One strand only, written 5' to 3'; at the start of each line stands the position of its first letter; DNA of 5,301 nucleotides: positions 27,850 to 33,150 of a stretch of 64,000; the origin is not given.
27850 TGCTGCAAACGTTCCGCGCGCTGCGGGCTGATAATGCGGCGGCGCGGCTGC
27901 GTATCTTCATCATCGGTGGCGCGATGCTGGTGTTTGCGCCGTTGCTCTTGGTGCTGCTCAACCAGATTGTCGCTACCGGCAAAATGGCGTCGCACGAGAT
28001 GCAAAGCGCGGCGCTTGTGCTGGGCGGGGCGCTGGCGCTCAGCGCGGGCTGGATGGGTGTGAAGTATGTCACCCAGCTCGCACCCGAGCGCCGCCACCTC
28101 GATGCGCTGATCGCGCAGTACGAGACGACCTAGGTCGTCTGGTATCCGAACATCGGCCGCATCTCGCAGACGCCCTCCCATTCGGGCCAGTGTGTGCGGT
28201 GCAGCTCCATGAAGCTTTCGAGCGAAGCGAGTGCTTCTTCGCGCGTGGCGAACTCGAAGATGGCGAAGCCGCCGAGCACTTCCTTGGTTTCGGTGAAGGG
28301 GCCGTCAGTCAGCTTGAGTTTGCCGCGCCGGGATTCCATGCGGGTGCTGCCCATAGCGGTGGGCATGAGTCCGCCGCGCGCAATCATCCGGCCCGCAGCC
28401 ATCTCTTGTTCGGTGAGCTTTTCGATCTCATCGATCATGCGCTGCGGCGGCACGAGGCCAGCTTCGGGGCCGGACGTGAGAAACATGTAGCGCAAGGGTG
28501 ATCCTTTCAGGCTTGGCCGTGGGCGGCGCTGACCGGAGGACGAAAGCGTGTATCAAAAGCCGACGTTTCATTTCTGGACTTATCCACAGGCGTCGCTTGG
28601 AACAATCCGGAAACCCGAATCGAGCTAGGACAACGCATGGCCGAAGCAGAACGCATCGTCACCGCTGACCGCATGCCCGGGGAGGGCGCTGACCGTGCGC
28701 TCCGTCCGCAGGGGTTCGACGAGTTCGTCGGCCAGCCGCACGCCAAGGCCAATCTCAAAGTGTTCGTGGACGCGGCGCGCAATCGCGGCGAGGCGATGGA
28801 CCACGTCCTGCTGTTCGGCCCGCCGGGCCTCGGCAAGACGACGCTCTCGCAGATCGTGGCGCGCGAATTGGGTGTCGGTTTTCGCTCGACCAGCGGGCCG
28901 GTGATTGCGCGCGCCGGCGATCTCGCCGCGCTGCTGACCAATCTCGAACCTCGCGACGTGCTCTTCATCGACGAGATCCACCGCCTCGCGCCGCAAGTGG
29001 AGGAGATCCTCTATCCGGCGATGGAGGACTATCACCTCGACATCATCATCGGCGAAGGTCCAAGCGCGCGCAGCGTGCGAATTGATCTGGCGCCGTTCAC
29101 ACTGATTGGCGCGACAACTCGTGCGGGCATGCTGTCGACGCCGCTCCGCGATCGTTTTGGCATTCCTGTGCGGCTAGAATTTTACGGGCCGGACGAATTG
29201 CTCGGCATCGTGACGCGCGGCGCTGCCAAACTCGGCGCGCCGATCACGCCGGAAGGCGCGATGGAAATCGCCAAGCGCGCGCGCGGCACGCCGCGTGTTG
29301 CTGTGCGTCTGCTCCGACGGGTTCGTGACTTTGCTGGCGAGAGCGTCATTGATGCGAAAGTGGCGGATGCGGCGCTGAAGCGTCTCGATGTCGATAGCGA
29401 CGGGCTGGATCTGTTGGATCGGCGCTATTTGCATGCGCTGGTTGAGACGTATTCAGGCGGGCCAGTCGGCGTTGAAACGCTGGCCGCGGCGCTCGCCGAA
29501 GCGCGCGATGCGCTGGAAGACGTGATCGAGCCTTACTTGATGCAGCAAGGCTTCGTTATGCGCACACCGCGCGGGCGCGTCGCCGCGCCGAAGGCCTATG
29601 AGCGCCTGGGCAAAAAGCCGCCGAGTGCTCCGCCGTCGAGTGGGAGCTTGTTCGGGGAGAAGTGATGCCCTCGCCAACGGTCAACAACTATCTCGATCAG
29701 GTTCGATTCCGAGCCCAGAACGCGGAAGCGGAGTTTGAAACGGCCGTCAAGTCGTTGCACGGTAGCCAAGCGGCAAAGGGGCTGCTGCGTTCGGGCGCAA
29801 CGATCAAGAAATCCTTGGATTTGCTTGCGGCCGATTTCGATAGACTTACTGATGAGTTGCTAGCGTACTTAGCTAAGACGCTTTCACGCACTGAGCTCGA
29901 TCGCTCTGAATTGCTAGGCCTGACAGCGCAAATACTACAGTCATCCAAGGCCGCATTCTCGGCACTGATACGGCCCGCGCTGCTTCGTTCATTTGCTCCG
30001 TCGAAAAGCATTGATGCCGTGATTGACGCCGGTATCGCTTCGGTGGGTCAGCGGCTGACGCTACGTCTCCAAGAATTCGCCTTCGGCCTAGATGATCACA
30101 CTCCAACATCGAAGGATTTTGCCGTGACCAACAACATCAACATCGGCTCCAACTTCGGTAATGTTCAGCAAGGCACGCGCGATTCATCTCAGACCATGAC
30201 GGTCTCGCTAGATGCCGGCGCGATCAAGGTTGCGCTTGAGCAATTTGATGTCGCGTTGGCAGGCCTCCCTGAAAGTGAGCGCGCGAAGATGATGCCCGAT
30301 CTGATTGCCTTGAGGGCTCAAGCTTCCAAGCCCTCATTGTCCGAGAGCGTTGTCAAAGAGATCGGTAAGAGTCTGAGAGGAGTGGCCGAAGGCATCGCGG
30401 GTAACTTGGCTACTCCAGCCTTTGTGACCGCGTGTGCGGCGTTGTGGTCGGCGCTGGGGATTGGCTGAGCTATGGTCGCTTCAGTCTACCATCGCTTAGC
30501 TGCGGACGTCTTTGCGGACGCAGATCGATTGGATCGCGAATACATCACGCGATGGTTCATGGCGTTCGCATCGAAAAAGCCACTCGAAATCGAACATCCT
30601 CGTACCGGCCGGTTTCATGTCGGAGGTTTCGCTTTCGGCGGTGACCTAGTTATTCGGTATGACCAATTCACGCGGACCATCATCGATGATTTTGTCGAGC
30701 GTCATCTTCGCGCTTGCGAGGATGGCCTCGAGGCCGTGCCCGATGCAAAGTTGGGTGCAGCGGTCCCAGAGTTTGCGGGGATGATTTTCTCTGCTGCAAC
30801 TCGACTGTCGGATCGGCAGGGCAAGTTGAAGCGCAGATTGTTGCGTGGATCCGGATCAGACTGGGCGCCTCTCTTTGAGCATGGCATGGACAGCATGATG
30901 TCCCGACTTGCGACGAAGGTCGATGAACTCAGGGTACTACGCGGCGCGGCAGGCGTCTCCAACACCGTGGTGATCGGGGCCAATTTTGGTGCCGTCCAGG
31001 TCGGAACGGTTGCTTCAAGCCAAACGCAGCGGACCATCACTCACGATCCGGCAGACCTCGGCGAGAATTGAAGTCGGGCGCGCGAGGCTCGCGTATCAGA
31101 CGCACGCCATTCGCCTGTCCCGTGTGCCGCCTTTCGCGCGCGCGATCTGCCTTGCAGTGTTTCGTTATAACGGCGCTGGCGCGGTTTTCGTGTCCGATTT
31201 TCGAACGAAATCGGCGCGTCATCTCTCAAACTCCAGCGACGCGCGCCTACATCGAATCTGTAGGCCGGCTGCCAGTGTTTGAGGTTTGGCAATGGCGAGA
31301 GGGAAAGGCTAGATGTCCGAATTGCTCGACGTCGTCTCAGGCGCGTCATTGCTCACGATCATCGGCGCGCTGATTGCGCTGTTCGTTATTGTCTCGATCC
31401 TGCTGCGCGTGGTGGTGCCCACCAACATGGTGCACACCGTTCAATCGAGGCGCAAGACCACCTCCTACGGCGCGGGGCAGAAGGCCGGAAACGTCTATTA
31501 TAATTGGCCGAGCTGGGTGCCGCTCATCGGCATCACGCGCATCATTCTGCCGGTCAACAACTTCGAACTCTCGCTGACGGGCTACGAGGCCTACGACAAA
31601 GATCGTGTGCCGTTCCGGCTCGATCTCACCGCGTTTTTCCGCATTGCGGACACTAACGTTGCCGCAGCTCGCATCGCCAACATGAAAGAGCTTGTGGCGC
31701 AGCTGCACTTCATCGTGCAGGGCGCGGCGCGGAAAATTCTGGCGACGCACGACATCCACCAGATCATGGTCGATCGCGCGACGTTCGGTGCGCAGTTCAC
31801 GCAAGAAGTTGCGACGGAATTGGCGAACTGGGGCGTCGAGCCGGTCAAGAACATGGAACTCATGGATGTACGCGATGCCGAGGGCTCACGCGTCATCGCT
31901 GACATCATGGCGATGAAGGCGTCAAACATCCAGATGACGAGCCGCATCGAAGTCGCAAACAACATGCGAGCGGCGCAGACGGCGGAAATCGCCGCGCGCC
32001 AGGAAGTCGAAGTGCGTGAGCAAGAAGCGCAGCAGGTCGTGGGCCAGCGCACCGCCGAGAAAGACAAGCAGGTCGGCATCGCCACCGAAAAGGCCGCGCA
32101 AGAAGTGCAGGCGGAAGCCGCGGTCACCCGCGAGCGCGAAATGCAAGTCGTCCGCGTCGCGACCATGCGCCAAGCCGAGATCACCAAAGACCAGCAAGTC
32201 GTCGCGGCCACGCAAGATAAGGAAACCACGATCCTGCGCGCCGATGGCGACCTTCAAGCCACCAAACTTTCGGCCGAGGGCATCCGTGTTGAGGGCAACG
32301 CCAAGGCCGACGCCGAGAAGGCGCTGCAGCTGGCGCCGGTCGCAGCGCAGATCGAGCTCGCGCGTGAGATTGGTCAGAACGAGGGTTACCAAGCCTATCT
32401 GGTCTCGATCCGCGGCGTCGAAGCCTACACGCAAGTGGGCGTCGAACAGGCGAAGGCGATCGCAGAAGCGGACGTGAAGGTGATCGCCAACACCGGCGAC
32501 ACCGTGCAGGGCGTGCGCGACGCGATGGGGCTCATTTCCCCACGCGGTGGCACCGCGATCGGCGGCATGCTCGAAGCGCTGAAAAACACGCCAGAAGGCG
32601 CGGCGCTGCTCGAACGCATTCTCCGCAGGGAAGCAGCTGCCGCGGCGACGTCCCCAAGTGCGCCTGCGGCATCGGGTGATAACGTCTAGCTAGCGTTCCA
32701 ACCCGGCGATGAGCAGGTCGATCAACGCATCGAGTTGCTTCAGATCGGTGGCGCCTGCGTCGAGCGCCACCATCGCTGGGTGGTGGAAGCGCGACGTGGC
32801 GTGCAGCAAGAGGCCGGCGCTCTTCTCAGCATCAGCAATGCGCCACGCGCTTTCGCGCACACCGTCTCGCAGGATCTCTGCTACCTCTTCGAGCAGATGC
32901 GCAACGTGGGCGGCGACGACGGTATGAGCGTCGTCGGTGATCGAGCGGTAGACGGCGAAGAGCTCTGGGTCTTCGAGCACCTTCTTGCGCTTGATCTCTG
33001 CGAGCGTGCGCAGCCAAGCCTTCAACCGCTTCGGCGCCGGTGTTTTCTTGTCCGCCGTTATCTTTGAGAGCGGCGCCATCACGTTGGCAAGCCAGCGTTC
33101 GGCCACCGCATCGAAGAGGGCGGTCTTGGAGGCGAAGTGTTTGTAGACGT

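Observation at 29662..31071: Two adjacent low-GC paralogous genes of unknown function, translationally coupled to ruvB, sharing a distinctive C-terminal motif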

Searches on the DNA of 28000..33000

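Call 110: search_rna_families(source=window, start=28000, end=33000, threshold=evalue, max_evalue=0.1)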
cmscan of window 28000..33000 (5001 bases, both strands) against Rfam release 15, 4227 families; matches with E-value up to 0.1: 1.
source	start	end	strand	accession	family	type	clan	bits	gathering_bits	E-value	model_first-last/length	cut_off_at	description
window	28027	28100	-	RF03953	mir-5350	Gene; miRNA;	-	25.1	90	0.095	1-74/74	no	mir-5350 microRNA precursor family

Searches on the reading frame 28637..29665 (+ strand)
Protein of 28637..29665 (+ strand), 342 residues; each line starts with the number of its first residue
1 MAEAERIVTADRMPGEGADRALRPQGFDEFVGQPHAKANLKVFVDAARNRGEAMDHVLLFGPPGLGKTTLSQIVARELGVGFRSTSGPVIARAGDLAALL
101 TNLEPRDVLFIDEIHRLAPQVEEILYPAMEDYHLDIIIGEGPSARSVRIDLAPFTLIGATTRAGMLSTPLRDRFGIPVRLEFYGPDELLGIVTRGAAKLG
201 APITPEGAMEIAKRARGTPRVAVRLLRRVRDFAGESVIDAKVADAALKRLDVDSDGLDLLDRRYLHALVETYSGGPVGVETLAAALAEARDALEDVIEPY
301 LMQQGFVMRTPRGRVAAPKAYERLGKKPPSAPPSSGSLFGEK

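Call 4: search_protein_families(library=pfam, proteins=[window:28637-29665:+], max_evalue=1)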
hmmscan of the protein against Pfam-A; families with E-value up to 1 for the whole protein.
window:28637-29665:+ (342 aa): 34 families (the best 25 are shown)
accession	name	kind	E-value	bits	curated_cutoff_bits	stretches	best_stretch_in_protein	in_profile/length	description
PF05496.18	RuvB_N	-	3.3e-79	264.6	27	1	22-180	1-159/159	Holliday junction DNA helicase RuvB P-loop domain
PF17864.7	AAA_lid_4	-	5.3e-25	87.4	27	1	183-253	1-74/74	RuvB AAA lid domain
PF05491.19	RuvB_C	-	1.4e-23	83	24.7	1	255-324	2-71/72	RuvB C-terminal winged helix domain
PF00004.35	AAA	-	3.5e-20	73.2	21.2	1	57-179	1-128/131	ATPase family associated with various cellular activities (AAA)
PF07728.20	AAA_5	-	4.6e-09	36.8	22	1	56-174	1-139/139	AAA domain (dynein-related subfamily)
PF06068.19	TIP49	-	1.2e-05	25.1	23.8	1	17-84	12-82/347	TIP49 P-loop domain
PF01078.27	Mg_chelatase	-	5.1e-05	23.2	20.3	1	28-74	3-42/207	Magnesium chelatase, subunit ChlI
PF13191.12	AAA_16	-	0.00018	22.5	32.6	1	43-78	15-48/167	AAA ATPase domain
PF07726.17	AAA_3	-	0.00018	21.8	27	1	56-83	1-28/131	ATPase family associated with various cellular activities (AAA)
PF13401.12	AAA_22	-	0.00029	21.6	27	1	56-78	7-29/130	AAA domain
PF00308.24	Bac_DnaA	-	0.00058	20.5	23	1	26-77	6-57/162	Bacterial DnaA ATPAse domain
PF07724.20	AAA_2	-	0.0012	19.3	27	1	104-134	74-104/166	AAA domain (Cdc48 subfamily)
PF13238.12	AAA_18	-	0.0013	19.6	29.4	1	57-124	1-66/128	AAA domain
PF13173.12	AAA_14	-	0.0021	18.5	27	1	57-137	5-94/129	AAA domain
PF20720.3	nSTAND3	-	0.0042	17.2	27.2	1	49-79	12-42/155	Novel STAND NTPase 3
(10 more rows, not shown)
